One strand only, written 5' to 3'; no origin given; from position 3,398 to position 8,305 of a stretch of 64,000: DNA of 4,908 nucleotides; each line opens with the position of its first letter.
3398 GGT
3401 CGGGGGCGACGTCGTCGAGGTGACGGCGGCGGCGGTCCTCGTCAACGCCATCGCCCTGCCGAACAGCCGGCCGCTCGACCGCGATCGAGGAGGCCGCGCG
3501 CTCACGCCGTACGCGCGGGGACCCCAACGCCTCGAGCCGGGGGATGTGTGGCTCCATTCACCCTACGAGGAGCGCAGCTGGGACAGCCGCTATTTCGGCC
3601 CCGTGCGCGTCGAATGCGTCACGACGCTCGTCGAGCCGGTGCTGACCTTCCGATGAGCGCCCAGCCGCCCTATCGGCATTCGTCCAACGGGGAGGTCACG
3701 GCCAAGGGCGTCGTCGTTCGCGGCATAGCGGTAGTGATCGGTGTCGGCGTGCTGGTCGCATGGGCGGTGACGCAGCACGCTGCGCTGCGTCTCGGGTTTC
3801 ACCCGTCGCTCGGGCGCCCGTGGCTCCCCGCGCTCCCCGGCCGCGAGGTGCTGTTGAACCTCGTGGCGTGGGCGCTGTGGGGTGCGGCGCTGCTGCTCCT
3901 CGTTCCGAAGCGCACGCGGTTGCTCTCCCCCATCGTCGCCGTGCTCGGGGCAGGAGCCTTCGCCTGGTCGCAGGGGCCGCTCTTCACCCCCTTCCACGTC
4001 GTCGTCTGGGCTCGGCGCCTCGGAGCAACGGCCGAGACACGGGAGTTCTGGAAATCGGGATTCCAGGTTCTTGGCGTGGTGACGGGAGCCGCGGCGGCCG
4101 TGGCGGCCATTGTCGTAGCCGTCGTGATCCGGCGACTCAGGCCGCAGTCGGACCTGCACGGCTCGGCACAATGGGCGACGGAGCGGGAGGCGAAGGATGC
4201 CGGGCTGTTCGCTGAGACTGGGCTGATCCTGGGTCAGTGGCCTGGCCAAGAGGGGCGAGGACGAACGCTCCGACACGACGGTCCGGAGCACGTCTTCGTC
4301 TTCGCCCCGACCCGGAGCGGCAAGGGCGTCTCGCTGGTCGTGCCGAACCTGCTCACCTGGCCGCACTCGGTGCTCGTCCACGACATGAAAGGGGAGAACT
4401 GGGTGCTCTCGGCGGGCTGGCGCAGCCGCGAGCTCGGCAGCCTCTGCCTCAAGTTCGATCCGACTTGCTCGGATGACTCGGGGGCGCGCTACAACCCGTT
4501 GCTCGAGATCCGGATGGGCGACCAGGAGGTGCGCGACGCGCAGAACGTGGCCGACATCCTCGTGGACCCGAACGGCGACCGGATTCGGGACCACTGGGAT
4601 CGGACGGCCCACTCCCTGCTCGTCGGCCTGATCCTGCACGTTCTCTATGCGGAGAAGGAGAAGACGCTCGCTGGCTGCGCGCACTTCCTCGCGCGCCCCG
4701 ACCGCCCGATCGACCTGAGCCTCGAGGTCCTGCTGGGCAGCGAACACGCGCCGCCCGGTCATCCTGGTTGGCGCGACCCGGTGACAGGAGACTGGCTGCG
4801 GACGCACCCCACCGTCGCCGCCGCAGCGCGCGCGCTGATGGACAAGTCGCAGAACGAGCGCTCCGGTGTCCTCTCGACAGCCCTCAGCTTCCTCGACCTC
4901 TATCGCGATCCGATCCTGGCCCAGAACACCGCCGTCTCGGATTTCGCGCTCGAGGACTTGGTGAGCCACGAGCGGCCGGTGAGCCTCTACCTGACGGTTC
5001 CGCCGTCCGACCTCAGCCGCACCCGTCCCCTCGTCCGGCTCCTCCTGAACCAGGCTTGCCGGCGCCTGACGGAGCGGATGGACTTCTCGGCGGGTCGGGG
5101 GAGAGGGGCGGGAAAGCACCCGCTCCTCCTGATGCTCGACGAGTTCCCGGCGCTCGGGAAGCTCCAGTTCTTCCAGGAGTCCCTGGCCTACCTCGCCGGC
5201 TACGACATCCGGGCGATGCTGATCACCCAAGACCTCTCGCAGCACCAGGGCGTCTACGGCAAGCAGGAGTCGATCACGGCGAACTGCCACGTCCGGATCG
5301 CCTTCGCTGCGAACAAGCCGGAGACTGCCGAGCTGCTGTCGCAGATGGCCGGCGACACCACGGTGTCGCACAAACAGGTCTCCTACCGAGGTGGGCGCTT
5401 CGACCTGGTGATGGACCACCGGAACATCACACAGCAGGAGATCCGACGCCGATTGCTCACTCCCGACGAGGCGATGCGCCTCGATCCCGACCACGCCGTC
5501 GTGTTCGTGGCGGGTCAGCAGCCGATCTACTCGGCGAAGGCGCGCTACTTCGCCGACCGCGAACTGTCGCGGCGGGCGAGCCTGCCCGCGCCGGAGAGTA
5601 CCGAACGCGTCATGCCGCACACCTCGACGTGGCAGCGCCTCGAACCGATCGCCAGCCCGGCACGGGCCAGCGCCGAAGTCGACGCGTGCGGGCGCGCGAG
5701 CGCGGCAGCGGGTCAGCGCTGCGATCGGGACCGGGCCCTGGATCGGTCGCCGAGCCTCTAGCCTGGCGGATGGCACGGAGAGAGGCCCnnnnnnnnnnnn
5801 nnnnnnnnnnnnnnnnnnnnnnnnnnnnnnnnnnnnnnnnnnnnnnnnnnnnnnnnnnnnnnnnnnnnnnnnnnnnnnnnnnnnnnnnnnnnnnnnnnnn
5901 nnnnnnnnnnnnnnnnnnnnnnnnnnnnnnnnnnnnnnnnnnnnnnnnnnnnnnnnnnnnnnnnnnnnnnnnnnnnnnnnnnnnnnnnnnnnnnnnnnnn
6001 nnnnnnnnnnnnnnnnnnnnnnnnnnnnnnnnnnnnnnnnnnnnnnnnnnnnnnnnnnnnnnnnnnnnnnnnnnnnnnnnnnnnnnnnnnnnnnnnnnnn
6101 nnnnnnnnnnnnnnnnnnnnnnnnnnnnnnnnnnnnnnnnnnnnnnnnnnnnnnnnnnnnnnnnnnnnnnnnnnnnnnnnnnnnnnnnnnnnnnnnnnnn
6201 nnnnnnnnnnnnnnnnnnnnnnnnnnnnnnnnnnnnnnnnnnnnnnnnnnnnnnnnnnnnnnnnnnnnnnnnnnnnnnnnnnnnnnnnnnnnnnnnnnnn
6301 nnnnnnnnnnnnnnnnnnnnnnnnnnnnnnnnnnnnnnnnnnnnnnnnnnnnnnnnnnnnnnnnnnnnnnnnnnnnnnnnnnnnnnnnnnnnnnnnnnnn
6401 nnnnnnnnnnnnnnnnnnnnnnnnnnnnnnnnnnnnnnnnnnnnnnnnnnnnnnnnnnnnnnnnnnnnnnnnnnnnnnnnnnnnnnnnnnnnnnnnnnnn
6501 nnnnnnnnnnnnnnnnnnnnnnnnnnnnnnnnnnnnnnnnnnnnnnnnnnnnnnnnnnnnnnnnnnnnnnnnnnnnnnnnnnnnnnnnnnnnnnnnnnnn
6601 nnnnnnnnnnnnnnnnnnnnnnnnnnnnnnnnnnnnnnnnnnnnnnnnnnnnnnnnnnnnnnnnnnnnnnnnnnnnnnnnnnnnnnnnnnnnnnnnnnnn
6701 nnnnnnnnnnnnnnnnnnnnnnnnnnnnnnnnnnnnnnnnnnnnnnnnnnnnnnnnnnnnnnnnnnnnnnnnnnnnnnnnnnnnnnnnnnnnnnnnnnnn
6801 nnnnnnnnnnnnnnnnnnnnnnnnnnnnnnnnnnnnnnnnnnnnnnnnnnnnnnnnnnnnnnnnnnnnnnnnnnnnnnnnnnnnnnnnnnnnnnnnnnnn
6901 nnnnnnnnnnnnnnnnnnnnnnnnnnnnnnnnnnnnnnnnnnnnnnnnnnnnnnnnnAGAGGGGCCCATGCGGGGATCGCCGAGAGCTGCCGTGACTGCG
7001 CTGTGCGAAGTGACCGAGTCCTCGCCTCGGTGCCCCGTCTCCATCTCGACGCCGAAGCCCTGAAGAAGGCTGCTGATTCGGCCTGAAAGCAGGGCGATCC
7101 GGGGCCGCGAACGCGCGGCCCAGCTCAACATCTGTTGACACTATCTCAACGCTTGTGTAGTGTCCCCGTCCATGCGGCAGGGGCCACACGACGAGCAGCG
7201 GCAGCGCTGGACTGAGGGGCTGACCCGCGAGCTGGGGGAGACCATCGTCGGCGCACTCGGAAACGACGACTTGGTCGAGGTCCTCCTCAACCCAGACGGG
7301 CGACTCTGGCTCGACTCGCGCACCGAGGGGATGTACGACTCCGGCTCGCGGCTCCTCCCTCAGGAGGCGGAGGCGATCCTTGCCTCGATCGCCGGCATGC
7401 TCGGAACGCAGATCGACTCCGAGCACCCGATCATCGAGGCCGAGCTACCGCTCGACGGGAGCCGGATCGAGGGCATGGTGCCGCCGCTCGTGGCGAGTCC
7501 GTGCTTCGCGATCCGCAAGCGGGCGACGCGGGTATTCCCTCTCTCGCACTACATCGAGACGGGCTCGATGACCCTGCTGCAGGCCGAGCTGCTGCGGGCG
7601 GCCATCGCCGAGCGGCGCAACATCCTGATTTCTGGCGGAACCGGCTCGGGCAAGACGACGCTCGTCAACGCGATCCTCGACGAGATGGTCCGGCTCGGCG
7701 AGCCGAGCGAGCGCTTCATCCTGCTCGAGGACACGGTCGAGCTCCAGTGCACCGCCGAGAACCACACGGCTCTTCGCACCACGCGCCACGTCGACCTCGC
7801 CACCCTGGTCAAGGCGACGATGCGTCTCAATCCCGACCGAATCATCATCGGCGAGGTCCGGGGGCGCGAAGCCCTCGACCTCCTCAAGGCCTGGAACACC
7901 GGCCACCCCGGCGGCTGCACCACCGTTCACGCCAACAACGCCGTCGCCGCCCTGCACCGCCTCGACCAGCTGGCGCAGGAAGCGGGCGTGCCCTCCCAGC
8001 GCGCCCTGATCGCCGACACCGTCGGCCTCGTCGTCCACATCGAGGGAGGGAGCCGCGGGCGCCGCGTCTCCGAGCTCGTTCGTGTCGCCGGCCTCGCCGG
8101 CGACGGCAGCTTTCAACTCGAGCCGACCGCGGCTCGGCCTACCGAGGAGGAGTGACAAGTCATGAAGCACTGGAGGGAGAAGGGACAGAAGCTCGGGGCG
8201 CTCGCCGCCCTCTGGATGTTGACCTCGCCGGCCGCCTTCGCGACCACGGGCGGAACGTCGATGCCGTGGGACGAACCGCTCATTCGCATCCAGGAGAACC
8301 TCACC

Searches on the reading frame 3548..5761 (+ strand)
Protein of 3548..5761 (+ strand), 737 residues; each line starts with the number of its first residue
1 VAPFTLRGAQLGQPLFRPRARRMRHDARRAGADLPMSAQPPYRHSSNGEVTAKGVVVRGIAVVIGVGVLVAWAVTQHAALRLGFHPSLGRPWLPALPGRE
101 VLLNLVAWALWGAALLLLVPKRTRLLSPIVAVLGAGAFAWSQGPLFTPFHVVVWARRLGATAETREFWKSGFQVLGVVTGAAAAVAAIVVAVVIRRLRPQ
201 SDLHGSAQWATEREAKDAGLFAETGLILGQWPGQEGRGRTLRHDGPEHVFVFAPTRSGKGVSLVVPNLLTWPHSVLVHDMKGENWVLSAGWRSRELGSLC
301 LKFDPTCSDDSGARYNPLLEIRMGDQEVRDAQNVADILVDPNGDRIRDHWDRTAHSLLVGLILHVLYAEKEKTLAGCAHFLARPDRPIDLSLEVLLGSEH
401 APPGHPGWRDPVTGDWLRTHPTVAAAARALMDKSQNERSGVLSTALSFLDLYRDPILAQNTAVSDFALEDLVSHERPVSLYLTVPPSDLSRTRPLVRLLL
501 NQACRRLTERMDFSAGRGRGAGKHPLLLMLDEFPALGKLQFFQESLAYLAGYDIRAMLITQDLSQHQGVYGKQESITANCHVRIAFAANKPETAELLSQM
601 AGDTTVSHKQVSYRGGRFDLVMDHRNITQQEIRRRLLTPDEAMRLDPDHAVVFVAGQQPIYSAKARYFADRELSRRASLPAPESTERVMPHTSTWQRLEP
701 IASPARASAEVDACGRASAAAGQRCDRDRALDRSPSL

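Call 26: search_protein_families(library=pfam, proteins=[window:3548-5761:+], max_evalue=0.0001)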
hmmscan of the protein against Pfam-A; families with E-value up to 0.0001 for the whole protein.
window:3548-5761:+ (737 aa): 3 families
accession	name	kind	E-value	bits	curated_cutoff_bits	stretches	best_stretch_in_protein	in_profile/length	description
PF02534.20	T4SS-DNA_transf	-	1.7e-103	347.4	20.1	1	208-680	1-458/468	Type IV secretory system Conjugative DNA transfer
PF12696.13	TraG-D_C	-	5.5e-28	97.8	22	1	525-646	1-125/126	TraM recognition site of TraD and TraG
PF10412.15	TrwB_AAD_bind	-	5.3e-23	82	20.5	1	443-661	176-382/387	Type IV secretion-system coupling protein DNA-binding domain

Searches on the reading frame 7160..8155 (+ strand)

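Call 57: search_protein_families(library=pfam, proteins=[window:7160-8155:+], max_evalue=0.001)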
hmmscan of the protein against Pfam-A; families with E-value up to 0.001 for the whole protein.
window:7160-8155:+ (331 aa): 7 families
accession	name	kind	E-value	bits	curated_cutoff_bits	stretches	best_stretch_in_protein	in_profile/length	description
PF00437.27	T2SSE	-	1.9e-40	139.1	24.9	1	84-292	65-273/370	Type II/IV secretion system protein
PF13191.12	AAA_16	-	1.7e-05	25.8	32.6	1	140-191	12-52/167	AAA ATPase domain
PF13245.12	AAA_19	-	8.7e-05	23.2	25.1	1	149-184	8-42/134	AAA domain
PF13555.12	AAA_29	-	0.00014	22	27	1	149-173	19-43/61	P-loop containing region of AAA domain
PF01580.24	FtsK_SpoIIIE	-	0.00032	20.6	24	1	150-206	39-93/221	FtsK/SpoIIIE family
PF10412.15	TrwB_AAD_bind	-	0.00077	18.9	20.5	0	150-177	13-40/387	Type IV secretion-system coupling protein DNA-binding domain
PF00270.35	DEAD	-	0.001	19.3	26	0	140-196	3-58/167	DEAD/DEAH box helicase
